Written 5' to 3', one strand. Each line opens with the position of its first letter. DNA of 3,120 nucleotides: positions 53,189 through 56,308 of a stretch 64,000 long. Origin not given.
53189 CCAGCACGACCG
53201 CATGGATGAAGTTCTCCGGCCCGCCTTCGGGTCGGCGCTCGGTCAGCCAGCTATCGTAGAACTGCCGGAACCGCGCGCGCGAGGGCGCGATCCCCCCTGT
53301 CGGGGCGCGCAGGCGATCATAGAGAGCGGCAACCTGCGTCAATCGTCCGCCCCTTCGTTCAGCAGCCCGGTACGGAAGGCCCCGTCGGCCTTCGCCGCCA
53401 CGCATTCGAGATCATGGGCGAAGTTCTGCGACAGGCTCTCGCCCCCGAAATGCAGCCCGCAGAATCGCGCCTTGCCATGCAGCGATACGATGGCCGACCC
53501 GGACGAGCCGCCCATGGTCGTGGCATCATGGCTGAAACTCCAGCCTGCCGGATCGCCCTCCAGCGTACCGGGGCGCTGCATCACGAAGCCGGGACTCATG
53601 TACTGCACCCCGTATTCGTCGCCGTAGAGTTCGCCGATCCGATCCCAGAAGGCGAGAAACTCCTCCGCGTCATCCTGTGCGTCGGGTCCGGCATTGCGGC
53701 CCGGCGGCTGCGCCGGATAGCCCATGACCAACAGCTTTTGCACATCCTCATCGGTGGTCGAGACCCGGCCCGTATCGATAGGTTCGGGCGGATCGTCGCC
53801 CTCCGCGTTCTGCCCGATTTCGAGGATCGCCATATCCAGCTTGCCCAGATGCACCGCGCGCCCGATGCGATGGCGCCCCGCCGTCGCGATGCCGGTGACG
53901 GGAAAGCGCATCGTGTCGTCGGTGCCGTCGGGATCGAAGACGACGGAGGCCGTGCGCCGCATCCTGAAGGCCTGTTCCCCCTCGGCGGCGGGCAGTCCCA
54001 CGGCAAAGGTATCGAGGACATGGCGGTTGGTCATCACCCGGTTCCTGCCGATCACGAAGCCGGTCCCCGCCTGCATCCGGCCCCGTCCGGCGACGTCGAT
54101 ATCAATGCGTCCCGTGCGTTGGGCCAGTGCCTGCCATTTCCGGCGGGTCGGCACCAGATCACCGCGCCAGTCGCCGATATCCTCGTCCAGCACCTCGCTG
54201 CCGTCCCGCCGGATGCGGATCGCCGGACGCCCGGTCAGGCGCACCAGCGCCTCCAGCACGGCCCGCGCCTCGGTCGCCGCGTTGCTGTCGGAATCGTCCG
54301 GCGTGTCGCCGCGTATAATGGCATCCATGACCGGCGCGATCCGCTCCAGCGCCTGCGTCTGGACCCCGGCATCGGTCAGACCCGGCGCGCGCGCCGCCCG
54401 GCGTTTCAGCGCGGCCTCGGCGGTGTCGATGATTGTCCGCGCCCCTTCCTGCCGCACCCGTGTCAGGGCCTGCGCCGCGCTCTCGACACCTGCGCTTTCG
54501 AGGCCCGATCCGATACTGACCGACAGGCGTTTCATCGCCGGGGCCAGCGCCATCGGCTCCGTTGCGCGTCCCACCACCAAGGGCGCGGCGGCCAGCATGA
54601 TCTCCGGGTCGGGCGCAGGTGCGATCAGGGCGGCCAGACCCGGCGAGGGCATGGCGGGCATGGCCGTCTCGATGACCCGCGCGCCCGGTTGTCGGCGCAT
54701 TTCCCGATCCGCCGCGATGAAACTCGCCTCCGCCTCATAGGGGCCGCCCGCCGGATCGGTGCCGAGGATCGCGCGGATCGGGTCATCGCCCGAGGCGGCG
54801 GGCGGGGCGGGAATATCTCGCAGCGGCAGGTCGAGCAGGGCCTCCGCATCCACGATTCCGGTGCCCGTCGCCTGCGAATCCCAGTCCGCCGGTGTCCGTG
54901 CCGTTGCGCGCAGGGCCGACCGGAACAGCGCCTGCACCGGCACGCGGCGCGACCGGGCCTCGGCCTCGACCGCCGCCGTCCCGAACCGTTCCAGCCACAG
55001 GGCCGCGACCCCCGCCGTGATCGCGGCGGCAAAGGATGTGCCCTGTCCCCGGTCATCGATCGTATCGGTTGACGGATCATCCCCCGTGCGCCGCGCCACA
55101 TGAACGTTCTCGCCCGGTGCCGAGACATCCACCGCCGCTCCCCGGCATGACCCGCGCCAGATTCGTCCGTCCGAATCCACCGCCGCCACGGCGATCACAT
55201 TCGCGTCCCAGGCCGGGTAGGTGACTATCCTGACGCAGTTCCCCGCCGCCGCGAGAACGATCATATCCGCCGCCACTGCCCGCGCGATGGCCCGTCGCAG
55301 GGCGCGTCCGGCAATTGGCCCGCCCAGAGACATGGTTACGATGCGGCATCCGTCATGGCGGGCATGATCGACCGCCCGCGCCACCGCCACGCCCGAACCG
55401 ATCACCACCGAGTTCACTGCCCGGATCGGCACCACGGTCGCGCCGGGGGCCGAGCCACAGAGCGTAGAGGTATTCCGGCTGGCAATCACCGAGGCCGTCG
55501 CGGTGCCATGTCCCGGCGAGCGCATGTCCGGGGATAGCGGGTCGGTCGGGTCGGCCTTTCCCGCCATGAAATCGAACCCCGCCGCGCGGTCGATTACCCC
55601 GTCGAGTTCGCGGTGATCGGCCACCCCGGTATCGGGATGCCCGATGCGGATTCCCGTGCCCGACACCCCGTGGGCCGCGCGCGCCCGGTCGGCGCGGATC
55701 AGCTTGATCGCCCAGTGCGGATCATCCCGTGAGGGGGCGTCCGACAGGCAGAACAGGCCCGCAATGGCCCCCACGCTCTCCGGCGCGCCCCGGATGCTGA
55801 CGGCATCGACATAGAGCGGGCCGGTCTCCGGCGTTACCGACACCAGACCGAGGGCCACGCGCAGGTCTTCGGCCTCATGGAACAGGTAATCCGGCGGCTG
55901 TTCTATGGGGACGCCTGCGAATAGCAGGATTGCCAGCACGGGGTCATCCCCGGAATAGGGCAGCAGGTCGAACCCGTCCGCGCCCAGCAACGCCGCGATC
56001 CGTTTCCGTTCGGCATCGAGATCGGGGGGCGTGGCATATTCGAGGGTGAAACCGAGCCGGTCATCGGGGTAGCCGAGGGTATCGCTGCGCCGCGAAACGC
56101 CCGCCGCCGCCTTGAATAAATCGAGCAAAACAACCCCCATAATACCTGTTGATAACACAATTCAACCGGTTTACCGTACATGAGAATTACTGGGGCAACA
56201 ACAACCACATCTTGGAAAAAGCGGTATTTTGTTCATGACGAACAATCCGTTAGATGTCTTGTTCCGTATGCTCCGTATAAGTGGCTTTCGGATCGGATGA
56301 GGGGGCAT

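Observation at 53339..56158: Single polypeptide fusing a subtilisin-type S8 peptidase to a chymotrypsin-fold protease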

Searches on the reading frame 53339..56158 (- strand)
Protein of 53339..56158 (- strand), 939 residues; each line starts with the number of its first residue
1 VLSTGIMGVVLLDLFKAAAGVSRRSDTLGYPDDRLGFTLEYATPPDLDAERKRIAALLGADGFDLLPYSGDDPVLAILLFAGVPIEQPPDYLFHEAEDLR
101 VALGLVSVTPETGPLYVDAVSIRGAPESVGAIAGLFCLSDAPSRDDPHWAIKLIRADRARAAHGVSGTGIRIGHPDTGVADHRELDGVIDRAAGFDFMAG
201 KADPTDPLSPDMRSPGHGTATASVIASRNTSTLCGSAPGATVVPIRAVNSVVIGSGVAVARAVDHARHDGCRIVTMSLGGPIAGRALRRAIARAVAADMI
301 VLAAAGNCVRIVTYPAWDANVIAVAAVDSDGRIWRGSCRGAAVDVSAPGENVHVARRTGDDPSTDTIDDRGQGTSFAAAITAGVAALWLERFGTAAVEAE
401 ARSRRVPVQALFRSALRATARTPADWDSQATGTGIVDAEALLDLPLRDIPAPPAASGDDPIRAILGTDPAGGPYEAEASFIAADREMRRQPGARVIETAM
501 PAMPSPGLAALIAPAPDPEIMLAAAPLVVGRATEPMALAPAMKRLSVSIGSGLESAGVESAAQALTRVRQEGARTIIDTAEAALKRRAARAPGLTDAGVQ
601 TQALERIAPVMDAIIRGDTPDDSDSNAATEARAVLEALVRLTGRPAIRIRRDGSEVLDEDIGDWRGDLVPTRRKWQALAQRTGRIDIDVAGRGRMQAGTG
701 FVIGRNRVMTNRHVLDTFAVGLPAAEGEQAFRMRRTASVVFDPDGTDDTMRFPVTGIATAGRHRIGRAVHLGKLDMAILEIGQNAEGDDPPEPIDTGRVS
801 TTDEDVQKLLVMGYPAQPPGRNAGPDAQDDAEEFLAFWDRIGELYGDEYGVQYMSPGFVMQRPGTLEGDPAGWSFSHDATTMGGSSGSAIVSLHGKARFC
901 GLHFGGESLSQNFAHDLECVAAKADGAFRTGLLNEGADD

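Call 3: search_protein_families(library=pfam, proteins=[window:53339-56158:-], max_evalue=0.01)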
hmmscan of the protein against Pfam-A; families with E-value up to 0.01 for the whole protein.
window:53339-56158:- (939 aa): 3 families
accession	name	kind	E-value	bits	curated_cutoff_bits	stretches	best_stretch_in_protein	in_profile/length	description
PF00082.27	Peptidase_S8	-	7.6e-32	111.2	21.8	1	167-419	1-272/288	Subtilase family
PF13365.12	Trypsin_2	-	1.3e-11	45.9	27.6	1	698-896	1-140/144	Trypsin-like peptidase domain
PF00089.32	Trypsin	-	0.0031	17.8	20.6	1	675-817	14-130/220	Trypsin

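Call 4: search_protein_families(library=padloc, proteins=[window:53339-56158:-], max_evalue=0.01)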
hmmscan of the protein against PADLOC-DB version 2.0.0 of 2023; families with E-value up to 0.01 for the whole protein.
window:53339-56158:- (939 aa): 2 families
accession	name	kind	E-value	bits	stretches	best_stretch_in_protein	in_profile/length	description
PDLC03010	nacht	-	1.3e-19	68.6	1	561-916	19-363/378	-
PDLC03014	subtilase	-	1.2e-13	49.3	1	154-394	158-361/391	-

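Call 6: search_protein_families(library=ncbifam, proteins=[window:53339-56158:-], max_evalue=0.01)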
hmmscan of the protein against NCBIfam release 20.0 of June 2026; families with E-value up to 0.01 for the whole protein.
window:53339-56158:- (939 aa): 6 families
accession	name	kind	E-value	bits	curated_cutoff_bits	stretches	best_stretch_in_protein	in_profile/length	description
TIGR03921.1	T7SS_mycosin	equivalog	5.1e-39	134.4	278.75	1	165-459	10-305/353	type VII secretion-associated serine protease mycosin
TIGR03895.1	protease_PatA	subfamily_domain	5.1e-15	55.2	421.05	1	217-395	1-183/606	PatA/PatG family cyanobactin maturation protease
NF049966.1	QH_SP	equivalog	5e-13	48.9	165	1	176-396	6-199/219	subtilisin-like serine protease QhpE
NF033595.1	denti_PrtP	equivalog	5.5e-08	31.9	300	1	274-387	342-455/606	dentilisin complex serine proteinase subunit PrtP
NF033740.0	MarP_fam_protase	equivalog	9.3e-06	24.9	250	1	684-743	199-255/390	MarP family serine protease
NF040809.1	germ_prot_CspBA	exception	0.002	15.8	1250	1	307-441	963-1094/1099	bifunctional germination protease/germinant receptor pseudoprotease CspBA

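Call 8: find_homologous_proteins(query=window:53339-56158:-)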
Query window:53339-56158:- (939 aa): 1151 proteins with E <= 0.001 among 8000 candidates; the best 120 are listed.
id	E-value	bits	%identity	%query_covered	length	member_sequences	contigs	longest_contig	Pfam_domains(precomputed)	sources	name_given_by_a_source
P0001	0.0e+0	2052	100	99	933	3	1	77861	PF13365.13,PF00082.28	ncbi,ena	-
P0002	0.0e+0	1669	82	99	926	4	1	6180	PF13365.13,PF00082.28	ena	-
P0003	0.0e+0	1659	81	99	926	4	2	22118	PF13365.13,PF00082.28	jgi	-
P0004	0.0e+0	1576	78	98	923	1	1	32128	PF13365.13,PF00082.28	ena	-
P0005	0.0e+0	1065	58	99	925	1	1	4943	PF13365.13,PF00082.28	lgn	-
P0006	0.0e+0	1030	54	98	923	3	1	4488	PF13365.13,PF00082.28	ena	-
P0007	0.0e+0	1016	56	98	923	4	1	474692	PF13365.13,PF00082.28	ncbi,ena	-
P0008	0.0e+0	1014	54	99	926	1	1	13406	PF13365.13,PF00082.28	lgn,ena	-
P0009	7.1e-293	992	53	98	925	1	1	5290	PF13365.13,PF00082.28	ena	-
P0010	3.8e-288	977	53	98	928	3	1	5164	PF13365.13,PF00082.28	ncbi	-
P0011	4.1e-282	957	53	98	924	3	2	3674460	PF13365.13,PF00082.28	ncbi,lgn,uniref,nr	ncbi:S8/S53 family peptidase [Roseovarius sp. M141]|uniref:S8 family serine peptidase n=1 Tax=Roseov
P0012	2.1e-281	955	51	98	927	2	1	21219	PF13365.13,PF00082.28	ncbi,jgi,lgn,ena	-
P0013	1.2e-277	942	53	98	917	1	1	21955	PF13365.13,PF00082.28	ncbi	ncbi:MAG: S8 family serine peptidase [Pseudomonadota bacterium]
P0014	5.7e-277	940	50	98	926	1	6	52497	PF13365.13,PF00082.28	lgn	-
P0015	1.6e-276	938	51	98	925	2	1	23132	PF13365.13,PF00082.28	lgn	-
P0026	2.3e-267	908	50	98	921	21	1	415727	PF13365.13,PF00082.28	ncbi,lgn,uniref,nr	ncbi:S8/S53 family peptidase [Ruegeria pomeroyi]|uniref:S8/S53 family peptidase n=1 Tax=Ruegeria pom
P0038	1.0e-243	830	48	97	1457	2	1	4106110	PF13365.13,PF00082.28,PF20308.5,PF00089.33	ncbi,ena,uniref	ncbi:trypsin-like peptidase domain-containing protein [Oricola sp.]|uniref:trypsin-like peptidase do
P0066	1.6e-211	723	44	97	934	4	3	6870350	PF13365.13,PF00082.28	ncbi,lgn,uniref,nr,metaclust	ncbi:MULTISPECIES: S8 family serine peptidase [Mesorhizobium]|uniref:Peptidase S8/S53 domain-contain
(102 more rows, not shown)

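Call 9: search_solved_structures(query=window:53339-56158:-, max_evalue=0.01)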
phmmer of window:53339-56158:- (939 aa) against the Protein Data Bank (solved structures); distinct sequences matched with E-value up to 0.01: 101 (the best 60 are shown).
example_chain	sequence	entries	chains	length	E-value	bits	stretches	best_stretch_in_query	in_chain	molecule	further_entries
1bh6_A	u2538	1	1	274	1.4e-26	96.3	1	149-403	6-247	SUBTILISIN DY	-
1thm_A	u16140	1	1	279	3.6e-22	81.7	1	163-391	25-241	THERMITASE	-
1af4_A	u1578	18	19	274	3.8e-22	81.6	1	149-396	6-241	SUBTILISIN CARLSBERG | SUBTILISIN CARLSBERG, TYPE VIII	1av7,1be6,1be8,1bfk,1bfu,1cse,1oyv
1scn_E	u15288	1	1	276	3.9e-22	81.6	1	149-396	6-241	SUBTILISIN CARLSBERG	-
1yu6_A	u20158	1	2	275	4.6e-22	81.3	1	149-396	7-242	Subtilisin Carlsberg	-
3qtl_A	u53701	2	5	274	4.9e-22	81.2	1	149-396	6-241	Subtilisin-like serin protease | KerA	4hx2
1c3l_A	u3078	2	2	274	5e-22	81.2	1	149-396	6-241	SUBTILISIN-CARLSBERG | Subtilisin Carlsberg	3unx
4gi3_A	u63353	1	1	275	6e-22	81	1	149-396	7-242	KerA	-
1tec_E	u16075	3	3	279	6.6e-22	80.8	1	163-391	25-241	THERMITASE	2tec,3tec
1sel_A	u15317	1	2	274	1.3e-21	79.9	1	149-396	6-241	SELENOSUBTILISIN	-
1avt_A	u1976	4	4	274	1.3e-21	79.9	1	149-396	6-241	SUBTILISIN CARLSBERG, TYPE VIII | KerA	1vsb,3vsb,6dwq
1c9j_A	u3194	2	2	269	1.3e-20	76.6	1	149-389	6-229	SERINE PROTEASE | Subtilisin Savinase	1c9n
1mpt_A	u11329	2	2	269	2e-20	75.9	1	149-390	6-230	M-PROTEASE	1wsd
1ndu_A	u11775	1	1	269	3e-20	75.3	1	149-389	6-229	Subtilisin Savinase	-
1ah2_A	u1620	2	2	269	4e-20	74.9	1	149-389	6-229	SERINE PROTEASE PB92 | SUBTILISIN SAVINASE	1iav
3whi_A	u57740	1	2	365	2.4e-15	59.1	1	141-404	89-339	Subtilisin E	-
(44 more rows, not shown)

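Call 10: find_encoding_contigs(protein=P0026, flank=9000, max_places=2)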
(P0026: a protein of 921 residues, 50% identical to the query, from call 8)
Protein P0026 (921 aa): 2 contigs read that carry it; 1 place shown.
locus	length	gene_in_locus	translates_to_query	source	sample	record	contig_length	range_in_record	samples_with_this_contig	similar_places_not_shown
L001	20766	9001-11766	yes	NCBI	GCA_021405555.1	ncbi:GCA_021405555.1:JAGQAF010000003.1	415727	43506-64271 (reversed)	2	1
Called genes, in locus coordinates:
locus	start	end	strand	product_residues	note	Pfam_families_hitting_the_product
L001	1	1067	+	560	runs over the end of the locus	PF02690:Na_Pi_cotrans, PF01895:PhoU (weak)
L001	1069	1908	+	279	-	PF00892:EamA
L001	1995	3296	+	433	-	PF01946:Thi4 (faint), PF01266:DAO, PF01494:FAD_binding_3 (weak), PF07992:Pyr_redox_2 (weak), PF12831:FAD_oxidored (weak), PF13450:NAD_binding_8 (weak), PF01593:Amino_oxidase (faint)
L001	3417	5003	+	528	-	PF01565:FAD_binding_4, PF08031:BBE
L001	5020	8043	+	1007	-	PF00536:SAM_1, PF07647:SAM_2, PF00211:Guanylate_cyc, PF13191:AAA_16, PF13401:AAA_22 (weak)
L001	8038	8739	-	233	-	PF00027:cNMP_binding, PF13545:HTH_Crp_2, PF00325:Crp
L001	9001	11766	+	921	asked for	PF00082:Peptidase_S8, PF13365:Trypsin_2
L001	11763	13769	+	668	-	PF13365:Trypsin_2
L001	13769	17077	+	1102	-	PF13191:AAA_16 (weak)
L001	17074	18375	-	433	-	PF00815:Histidinol_dh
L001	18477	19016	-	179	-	PF13673:Acetyltransf_10, PF00583:Acetyltransf_1 (weak), PF13508:Acetyltransf_7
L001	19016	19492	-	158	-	PF11164:DUF2948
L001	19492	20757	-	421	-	PF00275:EPSP_synthase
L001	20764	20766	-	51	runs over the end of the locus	-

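Call 11: find_encoding_contigs(protein=P0066, flank=9000, max_places=2)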
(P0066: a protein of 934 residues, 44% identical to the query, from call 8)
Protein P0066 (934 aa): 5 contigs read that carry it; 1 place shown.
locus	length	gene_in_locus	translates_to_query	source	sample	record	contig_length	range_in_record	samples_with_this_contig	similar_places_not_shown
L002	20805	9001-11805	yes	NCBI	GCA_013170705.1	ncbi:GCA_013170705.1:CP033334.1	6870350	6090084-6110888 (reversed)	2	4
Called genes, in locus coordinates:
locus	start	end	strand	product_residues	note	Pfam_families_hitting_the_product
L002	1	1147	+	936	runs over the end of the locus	PF02861:Clp_N, PF23569:NBD_SMAX1 (weak), PF00004:AAA, PF17871:AAA_lid_9, PF00004:AAA, PF07724:AAA_2, PF07728:AAA_5, PF10431:ClpB_D2-small, +6 more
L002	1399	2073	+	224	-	PF01510:Amidase_2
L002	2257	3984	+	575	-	PF03098:An_peroxidase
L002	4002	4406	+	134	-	-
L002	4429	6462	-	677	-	-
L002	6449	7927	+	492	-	PF02624:YcaO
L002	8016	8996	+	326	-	-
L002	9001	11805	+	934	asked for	PF00082:Peptidase_S8, PF13365:Trypsin_2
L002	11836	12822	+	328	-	PF01223:Endonuclease_NS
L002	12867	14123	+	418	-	PF00082:Peptidase_S8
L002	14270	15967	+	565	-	-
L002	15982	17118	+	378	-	PF00004:AAA (weak), PF07728:AAA_5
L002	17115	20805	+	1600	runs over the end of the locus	-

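Call 12: find_encoding_contigs(protein=P0038, flank=9000, max_places=2)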
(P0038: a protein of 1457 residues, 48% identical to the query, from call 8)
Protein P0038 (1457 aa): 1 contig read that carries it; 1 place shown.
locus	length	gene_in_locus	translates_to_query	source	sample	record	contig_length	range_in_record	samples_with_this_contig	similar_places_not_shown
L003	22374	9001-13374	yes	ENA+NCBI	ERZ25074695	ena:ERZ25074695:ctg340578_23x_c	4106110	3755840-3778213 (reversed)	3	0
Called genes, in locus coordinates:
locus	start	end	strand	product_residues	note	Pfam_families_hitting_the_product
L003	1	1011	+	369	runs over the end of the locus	PF00005:ABC_tran, PF08402:TOBE_2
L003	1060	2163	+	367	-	PF01547:SBP_bac_1, PF13416:SBP_bac_8, PF13343:SBP_bac_6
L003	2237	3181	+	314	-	PF00528:BPD_transp_1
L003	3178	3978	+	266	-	PF00528:BPD_transp_1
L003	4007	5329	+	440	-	PF00815:Histidinol_dh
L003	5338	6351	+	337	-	PF08240:ADH_N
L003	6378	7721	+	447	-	-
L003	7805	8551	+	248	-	PF00392:GntR, PF07702:UTRA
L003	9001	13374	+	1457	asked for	PF00082:Peptidase_S8, PF13365:Trypsin_2, PF20308:TPR-S, PF00089:Trypsin (weak), PF13365:Trypsin_2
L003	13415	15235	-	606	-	PF13676:TIR_2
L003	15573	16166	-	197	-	PF00440:TetR_N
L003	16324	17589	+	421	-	-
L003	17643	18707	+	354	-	-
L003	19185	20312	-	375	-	PF00082:Peptidase_S8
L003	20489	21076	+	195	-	-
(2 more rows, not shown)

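Call 24: find_related_loci(query=A1, collection=genome_contigs, flank=10000)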
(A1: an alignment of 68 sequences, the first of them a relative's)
Query A1 (933 aa) in genome_contigs; peptide patterns used: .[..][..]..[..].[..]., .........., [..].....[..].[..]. (x = any residue, [..] = any of these).
553 stretches matched a pattern; 275 encode a relative of the query (tblastn E <= 1e-3); the best 80 are kept; 80 distinct loci.
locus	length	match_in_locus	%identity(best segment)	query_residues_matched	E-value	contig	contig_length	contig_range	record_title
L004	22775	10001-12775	54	5-927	0e+0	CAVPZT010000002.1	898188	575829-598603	MAG: uncultured Alphaproteobacteria bacterium isolate MFD09964.bin.1.372 genome assembly, contig: contig_22833, whole ge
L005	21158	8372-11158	53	2-927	0e+0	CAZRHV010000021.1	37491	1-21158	MAG TPA_asm: uncultured Marinosulfonomonas sp. isolate SRP128015_co1_72 genome assembly, contig: NODE_1067_length_37491_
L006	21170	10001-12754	50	3-927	0e+0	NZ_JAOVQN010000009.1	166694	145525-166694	Ruegeria marisflavi strain WL0004 NODE_9_length_166694_cov_158.427327, whole genome shotgun sequence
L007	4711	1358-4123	51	7-927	0e+0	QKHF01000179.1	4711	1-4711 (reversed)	MAG: Rhodobacteraceae bacterium isolate SZUA-547 scaffold_92311, whole genome shotgun sequence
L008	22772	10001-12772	50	3-927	0e+0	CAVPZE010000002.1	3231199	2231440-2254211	MAG: uncultured Alphaproteobacteria bacterium isolate MFD03250.bin.1.36 genome assembly, contig: contig_15910, whole gen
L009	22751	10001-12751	50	5-928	0e+0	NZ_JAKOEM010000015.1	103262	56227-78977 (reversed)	Ruegeria alba strain 1NDH52C NODE_15_length_103262_cov_241.991016, whole genome shotgun sequence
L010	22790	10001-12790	49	1-928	0e+0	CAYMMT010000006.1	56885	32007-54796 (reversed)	MAG TPA_asm: uncultured Rhodobacterales bacterium isolate SRP135972_co2_144 genome assembly, contig: NODE_146_length_568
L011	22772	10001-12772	50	4-927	0e+0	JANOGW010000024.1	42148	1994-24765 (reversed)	MAG: Pseudorhodobacter sp. isolate SOY_64_metabat_107 SOY_64_k141_1583861, whole genome shotgun sequence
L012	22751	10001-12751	46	5-923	0e+0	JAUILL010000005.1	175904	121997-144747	MAG: Alphaproteobacteria bacterium isolate Co_bin.45 NODE_914_length_175904_cov_37.197466, whole genome shotgun sequence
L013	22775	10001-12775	53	3-927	0e+0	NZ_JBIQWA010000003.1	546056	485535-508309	Marivita sp. S0852 scaffold3, whole genome shotgun sequence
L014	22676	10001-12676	45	29-931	0e+0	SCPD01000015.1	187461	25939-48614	Rhizobiales bacterium Y(2018) NODE_15_length_187461_cov_15.072870, whole genome shotgun sequence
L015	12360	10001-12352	48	5-797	0e+0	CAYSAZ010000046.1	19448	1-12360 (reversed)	MAG TPA_asm: uncultured Rhodobacterales bacterium isolate binchicken_co67_139 genome assembly, contig: NODE_2808_length_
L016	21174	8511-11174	45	31-919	0e+0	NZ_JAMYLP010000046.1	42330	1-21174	Mesorhizobium sp. M1322 M1322_contig00046, whole genome shotgun sequence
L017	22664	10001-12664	46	29-914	0e+0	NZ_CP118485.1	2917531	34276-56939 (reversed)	Azospirillum sp. B2RO_4 chromosome 1, complete sequence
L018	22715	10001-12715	45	8-914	0e+0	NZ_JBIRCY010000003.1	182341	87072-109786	Mesorhizobium sp. IMUNJ23232 Scaffold2_2, whole genome shotgun sequence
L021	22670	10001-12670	45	29-920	0e+0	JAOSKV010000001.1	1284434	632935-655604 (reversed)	MAG: Xanthobacteraceae bacterium isolate FR_38 FR-Xanthobacteraceae-1_s1, whole genome shotgun sequence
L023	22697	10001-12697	46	23-914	0e+0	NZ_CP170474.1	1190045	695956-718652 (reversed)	Azospirillum sp. A26 chromosome 3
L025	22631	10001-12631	44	31-914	0e+0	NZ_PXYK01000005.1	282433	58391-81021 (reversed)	Kumtagia ephedrae strain 6GN-30 ZB100004, whole genome shotgun sequence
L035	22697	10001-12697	38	25-903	4e-143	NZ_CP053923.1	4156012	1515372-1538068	Defluviicoccus vanus strain Ben 114 chromosome, complete genome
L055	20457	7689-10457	38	3-915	2e-127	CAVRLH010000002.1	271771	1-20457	MAG: uncultured Actinomycetota bacterium isolate MFD01275.bin.2.29 genome assembly, contig: contig_11767, whole genome s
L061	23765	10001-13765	40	3-920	6e-110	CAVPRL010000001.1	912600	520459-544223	MAG: uncultured Actinomycetota bacterium isolate MFD10113.bin.4.205 genome assembly, contig: contig_1033, whole genome s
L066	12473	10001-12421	38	6-812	9e-114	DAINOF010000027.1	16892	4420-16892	MAG TPA_asm: Paracoccaceae bacterium isolate CTOTU7377 NODE_4071_length_16892_cov_7.039318, whole genome shotgun sequenc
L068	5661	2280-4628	34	96-908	1e-91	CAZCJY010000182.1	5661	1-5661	MAG TPA_asm: uncultured Methylocystis sp. isolate binchicken_co341_25 genome assembly, contig: NODE_4621_length_5661_cov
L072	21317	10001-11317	44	24-466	5e-81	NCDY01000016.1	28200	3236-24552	MAG: Rhodobacterales bacterium 32-66-9 04302015_32_scaffold_565, whole genome shotgun sequence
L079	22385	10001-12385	33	138-906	3e-73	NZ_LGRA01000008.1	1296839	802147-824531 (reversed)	Azospirillum sp. TSO35-2 Contig02, whole genome shotgun sequence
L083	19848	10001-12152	54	160-908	2e-69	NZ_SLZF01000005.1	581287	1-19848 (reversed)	Bosea sp. BK604 Ga0307684_105, whole genome shotgun sequence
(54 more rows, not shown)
